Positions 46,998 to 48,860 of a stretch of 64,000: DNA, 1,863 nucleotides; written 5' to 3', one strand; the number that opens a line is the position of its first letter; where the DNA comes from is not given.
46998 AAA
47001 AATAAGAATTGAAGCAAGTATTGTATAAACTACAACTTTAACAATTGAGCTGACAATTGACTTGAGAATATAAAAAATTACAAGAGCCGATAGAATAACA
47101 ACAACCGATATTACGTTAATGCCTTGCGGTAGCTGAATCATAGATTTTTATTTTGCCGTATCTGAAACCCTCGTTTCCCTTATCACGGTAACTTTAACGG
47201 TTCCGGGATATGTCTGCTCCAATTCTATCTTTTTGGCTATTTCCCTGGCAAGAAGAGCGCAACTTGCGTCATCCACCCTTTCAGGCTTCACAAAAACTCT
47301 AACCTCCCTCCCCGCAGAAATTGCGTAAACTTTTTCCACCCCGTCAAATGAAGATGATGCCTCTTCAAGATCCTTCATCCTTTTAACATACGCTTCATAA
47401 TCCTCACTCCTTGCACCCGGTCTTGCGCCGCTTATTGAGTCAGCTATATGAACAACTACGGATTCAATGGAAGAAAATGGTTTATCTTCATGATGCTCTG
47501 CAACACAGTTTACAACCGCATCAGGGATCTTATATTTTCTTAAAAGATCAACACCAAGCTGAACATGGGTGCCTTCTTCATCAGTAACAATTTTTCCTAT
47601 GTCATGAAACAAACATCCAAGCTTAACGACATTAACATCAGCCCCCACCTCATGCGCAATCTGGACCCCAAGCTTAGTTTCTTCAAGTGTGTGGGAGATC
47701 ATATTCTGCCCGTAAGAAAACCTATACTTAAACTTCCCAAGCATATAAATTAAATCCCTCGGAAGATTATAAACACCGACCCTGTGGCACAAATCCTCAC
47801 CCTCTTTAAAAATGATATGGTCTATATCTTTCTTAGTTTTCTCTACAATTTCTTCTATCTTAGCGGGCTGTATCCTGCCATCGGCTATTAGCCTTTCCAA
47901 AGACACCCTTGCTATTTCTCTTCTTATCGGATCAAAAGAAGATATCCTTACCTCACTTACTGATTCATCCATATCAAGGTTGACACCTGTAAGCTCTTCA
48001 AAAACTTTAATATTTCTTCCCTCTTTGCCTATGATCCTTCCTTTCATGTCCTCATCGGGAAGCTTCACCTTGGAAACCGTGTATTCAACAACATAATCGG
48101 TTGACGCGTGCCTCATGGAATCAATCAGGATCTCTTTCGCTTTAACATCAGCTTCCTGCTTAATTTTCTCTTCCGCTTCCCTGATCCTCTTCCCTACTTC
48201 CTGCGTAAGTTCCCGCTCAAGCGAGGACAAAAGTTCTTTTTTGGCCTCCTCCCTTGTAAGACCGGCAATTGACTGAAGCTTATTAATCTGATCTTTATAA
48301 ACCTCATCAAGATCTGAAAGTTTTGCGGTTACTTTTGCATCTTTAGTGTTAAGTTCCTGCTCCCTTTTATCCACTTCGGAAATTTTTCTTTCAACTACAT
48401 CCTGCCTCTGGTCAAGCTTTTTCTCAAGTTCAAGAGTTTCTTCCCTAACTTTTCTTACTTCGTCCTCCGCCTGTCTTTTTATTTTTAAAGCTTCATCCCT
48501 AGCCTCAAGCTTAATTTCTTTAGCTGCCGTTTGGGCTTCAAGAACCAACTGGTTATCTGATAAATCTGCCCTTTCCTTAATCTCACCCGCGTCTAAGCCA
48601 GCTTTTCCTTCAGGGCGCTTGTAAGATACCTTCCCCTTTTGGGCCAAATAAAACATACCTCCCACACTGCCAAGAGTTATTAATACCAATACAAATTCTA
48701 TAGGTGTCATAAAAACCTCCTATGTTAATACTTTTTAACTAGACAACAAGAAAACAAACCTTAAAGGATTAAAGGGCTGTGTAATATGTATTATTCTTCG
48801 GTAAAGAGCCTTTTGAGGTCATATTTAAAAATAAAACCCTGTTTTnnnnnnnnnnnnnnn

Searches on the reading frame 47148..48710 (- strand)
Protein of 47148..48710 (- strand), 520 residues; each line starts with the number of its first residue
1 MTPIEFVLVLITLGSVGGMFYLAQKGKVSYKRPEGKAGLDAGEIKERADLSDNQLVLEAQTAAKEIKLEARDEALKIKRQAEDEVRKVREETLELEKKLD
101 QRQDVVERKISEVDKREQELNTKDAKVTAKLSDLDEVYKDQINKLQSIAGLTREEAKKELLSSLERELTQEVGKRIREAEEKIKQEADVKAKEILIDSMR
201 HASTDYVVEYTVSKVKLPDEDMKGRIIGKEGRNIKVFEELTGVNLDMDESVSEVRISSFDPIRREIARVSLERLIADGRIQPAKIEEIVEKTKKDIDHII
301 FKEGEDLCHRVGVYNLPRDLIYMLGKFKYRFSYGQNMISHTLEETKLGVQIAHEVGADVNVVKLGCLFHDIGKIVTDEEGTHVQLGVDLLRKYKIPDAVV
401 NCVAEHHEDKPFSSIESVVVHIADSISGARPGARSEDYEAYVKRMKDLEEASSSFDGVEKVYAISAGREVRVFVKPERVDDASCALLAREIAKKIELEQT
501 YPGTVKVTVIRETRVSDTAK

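Call 79: search_protein_families(library=pfam, proteins=[window:47148-48710:-], max_evalue=0.0001)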
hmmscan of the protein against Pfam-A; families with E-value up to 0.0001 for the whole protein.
window:47148-48710:- (520 aa): 3 families
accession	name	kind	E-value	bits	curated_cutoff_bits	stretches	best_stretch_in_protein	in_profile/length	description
PF12072.13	RNase_Y_N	-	2.6e-34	118.9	32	1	6-206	5-201/201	RNase Y N-terminal region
PF01966.28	HD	-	1.3e-16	61.3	22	1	338-427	2-114/116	HD domain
PF00013.35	KH_1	-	7.3e-07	29.3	21.5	1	217-269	6-62/66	KH domain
